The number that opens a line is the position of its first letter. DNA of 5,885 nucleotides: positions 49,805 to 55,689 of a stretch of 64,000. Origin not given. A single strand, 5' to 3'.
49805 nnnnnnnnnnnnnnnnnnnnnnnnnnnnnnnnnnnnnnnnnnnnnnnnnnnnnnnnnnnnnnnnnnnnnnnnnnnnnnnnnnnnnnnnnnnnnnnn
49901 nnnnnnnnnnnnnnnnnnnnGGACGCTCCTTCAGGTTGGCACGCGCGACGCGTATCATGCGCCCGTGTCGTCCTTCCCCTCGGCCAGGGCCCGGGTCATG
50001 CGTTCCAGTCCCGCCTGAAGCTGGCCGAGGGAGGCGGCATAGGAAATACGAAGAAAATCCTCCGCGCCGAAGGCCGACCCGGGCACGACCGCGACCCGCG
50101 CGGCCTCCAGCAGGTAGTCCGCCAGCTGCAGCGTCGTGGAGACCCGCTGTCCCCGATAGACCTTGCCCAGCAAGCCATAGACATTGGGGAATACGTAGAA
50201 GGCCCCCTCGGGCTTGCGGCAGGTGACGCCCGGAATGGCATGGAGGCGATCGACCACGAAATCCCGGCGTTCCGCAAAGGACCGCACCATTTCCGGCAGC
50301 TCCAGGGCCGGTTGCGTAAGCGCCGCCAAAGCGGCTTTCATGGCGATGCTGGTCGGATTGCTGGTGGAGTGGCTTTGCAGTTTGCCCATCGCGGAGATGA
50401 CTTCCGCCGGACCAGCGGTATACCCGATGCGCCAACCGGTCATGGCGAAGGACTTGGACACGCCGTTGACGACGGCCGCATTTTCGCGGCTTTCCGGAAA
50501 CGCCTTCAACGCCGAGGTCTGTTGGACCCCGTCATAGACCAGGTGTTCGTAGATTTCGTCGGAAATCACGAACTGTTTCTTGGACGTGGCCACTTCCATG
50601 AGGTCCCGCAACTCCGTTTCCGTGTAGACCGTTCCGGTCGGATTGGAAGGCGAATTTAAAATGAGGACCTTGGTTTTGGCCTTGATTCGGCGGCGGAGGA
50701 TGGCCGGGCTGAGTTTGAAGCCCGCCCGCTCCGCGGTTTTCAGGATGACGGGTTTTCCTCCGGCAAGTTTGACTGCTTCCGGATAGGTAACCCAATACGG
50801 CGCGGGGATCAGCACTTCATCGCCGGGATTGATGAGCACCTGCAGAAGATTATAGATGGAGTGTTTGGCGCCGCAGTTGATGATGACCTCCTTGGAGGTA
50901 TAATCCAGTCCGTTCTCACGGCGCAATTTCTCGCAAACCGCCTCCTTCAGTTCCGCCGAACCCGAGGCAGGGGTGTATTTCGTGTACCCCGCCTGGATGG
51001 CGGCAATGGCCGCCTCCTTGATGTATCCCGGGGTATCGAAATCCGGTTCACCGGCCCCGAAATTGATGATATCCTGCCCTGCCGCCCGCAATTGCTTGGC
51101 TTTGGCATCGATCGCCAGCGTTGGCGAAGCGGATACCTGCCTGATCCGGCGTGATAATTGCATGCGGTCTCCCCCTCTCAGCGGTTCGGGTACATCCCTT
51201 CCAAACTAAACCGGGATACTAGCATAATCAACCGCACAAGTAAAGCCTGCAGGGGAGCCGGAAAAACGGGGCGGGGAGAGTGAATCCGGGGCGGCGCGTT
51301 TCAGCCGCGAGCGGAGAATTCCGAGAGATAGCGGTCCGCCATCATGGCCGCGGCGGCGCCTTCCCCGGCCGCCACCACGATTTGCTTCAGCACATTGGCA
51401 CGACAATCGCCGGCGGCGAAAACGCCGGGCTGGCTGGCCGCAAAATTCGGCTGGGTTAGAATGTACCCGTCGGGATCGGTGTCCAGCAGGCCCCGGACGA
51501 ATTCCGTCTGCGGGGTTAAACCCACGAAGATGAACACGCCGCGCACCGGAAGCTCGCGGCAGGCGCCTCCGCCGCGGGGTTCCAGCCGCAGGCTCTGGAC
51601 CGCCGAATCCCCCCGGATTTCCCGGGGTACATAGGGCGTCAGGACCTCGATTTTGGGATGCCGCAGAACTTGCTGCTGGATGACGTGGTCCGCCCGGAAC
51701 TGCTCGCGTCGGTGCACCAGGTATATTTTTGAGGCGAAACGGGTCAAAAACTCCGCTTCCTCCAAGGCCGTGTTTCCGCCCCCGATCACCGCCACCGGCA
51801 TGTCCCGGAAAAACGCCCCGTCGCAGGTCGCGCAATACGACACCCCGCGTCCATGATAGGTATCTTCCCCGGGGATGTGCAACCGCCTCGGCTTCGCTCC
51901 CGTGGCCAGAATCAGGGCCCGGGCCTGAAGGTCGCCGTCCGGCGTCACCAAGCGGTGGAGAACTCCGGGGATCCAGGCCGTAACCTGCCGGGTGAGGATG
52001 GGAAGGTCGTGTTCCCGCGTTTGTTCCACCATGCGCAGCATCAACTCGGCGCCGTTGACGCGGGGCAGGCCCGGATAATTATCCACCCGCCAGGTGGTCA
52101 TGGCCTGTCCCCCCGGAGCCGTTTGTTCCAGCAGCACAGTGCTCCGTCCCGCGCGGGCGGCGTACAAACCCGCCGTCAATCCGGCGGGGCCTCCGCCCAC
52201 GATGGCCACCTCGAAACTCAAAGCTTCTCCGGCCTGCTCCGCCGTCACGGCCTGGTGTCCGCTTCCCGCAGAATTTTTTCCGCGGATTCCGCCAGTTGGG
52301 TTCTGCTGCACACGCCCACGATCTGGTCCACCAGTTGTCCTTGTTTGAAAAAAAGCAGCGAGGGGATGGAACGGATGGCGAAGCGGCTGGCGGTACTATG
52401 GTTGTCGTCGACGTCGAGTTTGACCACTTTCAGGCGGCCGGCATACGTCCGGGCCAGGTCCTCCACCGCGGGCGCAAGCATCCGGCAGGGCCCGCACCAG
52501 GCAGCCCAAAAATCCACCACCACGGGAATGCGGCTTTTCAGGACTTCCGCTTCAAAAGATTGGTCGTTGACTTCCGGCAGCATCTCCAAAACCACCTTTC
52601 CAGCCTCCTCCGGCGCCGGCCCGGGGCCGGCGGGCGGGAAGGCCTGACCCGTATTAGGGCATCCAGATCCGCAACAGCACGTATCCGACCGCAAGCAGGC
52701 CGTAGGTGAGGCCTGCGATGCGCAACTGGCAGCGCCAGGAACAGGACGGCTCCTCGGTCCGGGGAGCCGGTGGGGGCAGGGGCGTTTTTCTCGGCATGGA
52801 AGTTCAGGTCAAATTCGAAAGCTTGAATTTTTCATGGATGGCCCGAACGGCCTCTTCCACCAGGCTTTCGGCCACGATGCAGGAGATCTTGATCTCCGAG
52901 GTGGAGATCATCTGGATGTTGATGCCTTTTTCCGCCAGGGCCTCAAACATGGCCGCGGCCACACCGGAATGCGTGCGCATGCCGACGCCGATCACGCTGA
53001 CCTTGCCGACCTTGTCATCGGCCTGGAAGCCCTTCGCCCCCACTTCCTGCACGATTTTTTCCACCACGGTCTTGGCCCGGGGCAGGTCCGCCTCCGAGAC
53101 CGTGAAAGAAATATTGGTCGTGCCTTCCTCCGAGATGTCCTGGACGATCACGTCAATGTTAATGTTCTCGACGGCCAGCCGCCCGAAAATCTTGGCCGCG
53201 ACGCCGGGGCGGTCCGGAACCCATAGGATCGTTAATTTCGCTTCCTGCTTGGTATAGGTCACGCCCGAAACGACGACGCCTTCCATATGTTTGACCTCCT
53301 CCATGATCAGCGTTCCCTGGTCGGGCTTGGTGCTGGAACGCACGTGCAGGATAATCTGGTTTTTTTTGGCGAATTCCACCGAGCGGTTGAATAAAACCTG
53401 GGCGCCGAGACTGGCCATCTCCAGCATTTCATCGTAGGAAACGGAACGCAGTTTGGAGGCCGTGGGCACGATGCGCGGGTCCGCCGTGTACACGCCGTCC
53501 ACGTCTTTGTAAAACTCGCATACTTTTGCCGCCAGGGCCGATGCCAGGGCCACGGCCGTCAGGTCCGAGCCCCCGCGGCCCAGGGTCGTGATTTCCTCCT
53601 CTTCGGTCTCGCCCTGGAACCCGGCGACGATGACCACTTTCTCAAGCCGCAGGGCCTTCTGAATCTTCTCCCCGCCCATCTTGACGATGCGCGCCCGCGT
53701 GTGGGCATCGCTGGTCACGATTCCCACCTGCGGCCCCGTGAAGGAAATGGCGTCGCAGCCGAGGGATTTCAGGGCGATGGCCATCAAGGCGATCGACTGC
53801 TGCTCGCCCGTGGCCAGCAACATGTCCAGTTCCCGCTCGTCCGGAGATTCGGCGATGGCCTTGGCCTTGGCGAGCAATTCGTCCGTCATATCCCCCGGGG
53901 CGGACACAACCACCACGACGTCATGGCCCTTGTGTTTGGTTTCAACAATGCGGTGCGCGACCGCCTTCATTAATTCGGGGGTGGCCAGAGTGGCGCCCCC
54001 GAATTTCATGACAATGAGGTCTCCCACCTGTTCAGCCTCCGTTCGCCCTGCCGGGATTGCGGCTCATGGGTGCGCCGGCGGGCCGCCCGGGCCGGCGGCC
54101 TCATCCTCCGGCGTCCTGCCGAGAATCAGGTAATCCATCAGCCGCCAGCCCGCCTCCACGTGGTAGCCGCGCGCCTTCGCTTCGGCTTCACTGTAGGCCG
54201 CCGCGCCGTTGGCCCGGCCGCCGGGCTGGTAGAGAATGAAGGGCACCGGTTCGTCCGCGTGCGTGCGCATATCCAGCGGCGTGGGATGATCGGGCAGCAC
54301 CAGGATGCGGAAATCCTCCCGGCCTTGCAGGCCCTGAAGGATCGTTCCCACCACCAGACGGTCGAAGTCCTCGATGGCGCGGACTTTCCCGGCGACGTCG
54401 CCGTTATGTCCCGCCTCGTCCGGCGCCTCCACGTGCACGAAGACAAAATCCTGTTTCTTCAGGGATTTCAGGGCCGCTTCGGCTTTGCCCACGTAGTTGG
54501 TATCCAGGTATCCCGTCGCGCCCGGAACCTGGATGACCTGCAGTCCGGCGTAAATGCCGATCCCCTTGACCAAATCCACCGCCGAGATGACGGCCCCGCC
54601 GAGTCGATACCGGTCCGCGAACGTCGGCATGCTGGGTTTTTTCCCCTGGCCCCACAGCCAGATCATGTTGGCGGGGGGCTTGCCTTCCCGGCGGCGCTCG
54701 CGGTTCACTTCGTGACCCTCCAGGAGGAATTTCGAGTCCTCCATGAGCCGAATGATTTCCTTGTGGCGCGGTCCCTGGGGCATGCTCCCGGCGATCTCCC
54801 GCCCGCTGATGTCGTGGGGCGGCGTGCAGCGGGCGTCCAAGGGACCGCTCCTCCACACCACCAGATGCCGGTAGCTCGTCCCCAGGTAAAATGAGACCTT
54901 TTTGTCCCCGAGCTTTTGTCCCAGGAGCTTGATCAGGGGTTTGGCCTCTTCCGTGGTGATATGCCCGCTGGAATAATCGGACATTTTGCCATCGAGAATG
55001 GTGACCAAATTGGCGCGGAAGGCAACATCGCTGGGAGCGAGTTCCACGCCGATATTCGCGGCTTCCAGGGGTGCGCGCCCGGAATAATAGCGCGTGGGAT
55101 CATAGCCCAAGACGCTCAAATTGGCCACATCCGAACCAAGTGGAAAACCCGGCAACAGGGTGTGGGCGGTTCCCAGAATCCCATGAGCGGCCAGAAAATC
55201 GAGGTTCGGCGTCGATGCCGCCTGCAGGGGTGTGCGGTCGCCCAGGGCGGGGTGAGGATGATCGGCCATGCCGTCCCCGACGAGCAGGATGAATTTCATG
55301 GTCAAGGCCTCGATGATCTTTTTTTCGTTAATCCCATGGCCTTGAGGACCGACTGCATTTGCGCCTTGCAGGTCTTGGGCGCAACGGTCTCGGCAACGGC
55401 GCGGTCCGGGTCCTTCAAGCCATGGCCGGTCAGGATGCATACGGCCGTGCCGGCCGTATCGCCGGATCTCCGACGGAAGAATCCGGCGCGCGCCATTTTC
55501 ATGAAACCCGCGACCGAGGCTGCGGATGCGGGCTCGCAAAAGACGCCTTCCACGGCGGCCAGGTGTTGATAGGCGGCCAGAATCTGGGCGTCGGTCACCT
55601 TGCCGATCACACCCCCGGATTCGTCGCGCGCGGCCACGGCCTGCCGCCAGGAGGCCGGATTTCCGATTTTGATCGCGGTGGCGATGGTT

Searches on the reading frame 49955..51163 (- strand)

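Call 78: search_protein_families(library=pfam, proteins=[window:49955-51163:-], max_evalue=0.0001)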
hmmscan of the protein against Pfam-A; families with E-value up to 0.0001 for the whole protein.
window:49955-51163:- (402 aa): 1 family
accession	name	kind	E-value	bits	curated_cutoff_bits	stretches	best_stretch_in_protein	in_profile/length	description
PF00155.27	Aminotran_1_2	-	2.2e-80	271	19.7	1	31-381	2-353/361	Aminotransferase class I and II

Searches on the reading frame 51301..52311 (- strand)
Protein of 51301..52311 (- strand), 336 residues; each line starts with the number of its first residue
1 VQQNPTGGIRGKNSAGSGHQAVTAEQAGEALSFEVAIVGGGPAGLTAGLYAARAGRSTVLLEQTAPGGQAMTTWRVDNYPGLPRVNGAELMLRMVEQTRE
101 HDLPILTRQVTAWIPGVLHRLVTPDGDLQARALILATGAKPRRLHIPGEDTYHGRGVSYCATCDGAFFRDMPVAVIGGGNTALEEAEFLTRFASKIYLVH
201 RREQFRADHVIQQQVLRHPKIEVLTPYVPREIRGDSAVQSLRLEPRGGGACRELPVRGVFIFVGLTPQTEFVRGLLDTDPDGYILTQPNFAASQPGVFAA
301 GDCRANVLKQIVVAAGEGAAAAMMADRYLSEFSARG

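Call 78: search_protein_families(library=pfam, proteins=[window:51301-52311:-], max_evalue=0.0001)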
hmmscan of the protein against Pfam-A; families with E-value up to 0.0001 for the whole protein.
window:51301-52311:- (336 aa): 9 families
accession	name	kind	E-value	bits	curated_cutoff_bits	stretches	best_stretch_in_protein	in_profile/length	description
PF07992.20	Pyr_redox_2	-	6.2e-48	164.1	26.1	1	34-318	2-291/291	Pyridine nucleotide-disulphide oxidoreductase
PF13738.12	Pyr_redox_3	-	1.2e-17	64.6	30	1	120-301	115-305/305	Pyridine nucleotide-disulphide oxidoreductase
PF00070.33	Pyr_redox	-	3.3e-16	60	22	1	173-244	2-80/82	Pyridine nucleotide-disulphide oxidoreductase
PF12831.13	FAD_oxidored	-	5.6e-08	32.9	27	1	34-70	1-38/416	FAD dependent oxidoreductase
PF13450.12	NAD_binding_8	-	8.9e-07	29.5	21.9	1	37-78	1-42/68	NAD(P)-binding Rossmann-like domain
PF01266.30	DAO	-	9.3e-07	29.1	27.9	1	35-69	2-38/353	FAD dependent oxidoreductase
PF01494.25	FAD_binding_3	-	1.2e-06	28.4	22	0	34-65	3-34/349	FAD binding domain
PF00890.30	FAD_binding_2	-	7.3e-06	25.9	20.4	1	35-69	2-37/414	FAD binding domain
PF03486.20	HI0933_like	-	4.9e-05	23.3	50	0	34-66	2-34/244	HI0933-like protein Rossmann domain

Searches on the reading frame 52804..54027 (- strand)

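Call 78: search_protein_families(library=pfam, proteins=[window:52804-54027:-], max_evalue=0.0001)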
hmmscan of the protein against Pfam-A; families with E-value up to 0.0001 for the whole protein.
window:52804-54027:- (407 aa): 5 families
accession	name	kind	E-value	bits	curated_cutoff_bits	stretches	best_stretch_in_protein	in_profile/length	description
PF00696.33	AA_kinase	-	9.3e-50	170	24.9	1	4-230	2-233/234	Amino acid kinase family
PF22468.2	ACT_9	-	3.4e-38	129.6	27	2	343-401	1-61/61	ACT domain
PF13840.12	ACT_7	-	1.1e-21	76.8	27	1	336-399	2-65/65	ACT domain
PF01842.31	ACT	-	6.9e-19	67.7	27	2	268-325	5-61/66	ACT domain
PF22629.2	ACT_AHAS_ss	-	1.4e-05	25.6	27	0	269-325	4-62/67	AHAS small subunit-like ACT domain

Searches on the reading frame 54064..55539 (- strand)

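Call 78: search_protein_families(library=pfam, proteins=[window:54064-55539:-], max_evalue=0.0001)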
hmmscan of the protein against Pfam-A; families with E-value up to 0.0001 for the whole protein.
window:54064-55539:- (491 aa): 2 families
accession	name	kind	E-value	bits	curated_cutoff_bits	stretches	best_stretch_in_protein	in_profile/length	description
PF10143.14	PhosphMutase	-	1.5e-53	181.6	21.5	1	117-279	1-170/170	2,3-bisphosphoglycerate-independent phosphoglycerate mutase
PF01676.23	Metalloenzyme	-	3.8e-45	154.8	24.3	1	81-446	1-230/252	Metalloenzyme superfamily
